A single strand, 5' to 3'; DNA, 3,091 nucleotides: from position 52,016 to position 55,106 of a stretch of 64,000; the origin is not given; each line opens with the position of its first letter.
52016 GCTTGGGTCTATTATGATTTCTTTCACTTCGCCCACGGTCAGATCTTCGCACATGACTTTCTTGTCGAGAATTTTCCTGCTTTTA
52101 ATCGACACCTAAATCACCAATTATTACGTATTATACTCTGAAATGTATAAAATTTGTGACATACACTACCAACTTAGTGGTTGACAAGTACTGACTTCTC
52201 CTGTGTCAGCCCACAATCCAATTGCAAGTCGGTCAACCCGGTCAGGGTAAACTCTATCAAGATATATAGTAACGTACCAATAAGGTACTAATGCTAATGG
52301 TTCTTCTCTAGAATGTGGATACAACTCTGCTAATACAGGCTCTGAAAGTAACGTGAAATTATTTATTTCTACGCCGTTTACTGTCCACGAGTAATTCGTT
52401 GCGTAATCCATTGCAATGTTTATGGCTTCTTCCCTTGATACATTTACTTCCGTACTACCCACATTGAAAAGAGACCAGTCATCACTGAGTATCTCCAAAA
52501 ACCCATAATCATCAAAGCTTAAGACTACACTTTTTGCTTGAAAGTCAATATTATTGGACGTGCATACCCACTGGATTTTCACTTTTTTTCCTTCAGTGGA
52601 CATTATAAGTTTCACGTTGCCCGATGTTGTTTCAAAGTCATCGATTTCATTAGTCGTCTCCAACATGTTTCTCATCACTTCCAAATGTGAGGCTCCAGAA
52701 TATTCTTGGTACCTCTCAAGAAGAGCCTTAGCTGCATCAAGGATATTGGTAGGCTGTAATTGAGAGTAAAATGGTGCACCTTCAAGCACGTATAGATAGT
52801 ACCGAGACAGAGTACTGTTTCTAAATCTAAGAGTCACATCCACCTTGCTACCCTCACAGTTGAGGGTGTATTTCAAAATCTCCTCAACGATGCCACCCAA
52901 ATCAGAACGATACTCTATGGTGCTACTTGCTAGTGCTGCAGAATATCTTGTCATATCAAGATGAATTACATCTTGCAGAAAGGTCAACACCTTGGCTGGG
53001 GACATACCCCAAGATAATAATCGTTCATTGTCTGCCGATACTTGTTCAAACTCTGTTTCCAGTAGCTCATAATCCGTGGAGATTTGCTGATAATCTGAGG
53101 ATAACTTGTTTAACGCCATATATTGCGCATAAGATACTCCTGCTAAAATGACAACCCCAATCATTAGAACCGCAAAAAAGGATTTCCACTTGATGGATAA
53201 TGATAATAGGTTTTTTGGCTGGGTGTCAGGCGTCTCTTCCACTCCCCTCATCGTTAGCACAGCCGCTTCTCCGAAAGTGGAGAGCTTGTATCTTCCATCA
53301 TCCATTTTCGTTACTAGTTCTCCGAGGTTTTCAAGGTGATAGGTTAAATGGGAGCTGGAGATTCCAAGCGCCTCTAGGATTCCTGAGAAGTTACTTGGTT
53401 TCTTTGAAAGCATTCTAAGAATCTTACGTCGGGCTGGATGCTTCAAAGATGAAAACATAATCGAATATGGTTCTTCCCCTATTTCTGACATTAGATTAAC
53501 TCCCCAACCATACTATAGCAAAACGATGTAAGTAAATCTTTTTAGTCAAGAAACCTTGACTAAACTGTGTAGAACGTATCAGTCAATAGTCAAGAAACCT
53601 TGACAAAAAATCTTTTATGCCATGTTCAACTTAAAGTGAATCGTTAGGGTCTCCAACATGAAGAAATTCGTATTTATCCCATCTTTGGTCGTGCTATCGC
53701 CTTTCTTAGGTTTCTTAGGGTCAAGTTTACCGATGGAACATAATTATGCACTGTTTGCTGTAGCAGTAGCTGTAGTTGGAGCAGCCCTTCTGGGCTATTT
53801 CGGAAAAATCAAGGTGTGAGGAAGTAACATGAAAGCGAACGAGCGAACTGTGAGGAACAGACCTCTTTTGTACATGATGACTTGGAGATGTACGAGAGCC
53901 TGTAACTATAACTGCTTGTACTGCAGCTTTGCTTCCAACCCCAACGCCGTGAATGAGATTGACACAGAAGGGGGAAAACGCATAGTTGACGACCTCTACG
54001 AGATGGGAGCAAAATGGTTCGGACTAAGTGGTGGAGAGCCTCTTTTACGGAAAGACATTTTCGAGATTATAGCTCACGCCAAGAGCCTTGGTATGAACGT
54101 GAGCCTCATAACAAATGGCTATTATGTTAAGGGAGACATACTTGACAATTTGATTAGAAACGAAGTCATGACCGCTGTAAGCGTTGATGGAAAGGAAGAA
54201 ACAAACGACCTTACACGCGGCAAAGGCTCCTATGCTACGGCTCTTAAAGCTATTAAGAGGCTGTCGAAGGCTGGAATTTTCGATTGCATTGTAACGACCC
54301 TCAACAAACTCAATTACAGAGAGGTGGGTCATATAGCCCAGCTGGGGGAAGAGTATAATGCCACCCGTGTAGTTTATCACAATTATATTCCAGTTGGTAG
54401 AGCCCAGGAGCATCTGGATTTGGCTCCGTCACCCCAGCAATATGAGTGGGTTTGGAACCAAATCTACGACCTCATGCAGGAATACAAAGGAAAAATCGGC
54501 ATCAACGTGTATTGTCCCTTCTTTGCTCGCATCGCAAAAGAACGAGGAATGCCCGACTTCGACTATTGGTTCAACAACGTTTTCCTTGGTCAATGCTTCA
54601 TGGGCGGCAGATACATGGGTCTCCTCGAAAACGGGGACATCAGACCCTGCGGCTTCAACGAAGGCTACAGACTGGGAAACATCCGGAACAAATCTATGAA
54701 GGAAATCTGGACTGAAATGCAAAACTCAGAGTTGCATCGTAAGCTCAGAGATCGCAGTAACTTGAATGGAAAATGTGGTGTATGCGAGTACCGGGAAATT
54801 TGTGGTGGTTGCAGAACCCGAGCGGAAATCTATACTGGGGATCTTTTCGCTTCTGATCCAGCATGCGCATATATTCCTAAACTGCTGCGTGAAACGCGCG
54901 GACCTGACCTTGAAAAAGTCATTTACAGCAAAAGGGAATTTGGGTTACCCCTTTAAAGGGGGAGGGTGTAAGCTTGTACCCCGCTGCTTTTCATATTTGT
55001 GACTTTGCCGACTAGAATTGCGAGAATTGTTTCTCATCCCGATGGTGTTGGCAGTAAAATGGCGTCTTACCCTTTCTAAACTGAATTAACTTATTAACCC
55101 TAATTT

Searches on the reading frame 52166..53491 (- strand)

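Call 36: search_protein_families(library=pfam, proteins=[window:52166-53491:-], max_evalue=0.01)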
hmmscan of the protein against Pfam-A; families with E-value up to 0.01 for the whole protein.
window:52166-53491:- (441 aa): 3 families
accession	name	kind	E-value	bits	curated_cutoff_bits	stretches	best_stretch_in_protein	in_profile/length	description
PF24038.1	DUF7347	-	4.9e-08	33.5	27.6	1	12-78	4-74/77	Domain of unknown function (DUF7347)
PF01022.26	HTH_5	-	8.7e-08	32.4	22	1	19-58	2-41/47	Bacterial regulatory protein, arsR family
PF12840.13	HTH_20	-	1.7e-06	28.3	27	1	18-56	3-42/51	Helix-turn-helix domain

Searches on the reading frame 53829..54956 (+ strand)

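Call 36: search_protein_families(library=pfam, proteins=[window:53829-54956:+], max_evalue=0.01)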
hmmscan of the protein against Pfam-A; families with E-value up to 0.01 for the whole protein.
window:53829-54956:+ (375 aa): 3 families
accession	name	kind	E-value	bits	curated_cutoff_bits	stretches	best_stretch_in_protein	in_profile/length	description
PF04055.27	Radical_SAM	-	1.7e-22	80.8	29.5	1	21-157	3-148/166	Radical SAM superfamily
PF13186.11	SPASM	-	8.5e-10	39.2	21.5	1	256-319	1-66/67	Iron-sulfur cluster-binding domain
PF13353.11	Fer4_12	-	1.2e-05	26.1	22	1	23-125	13-119/137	4Fe-4S single cluster domain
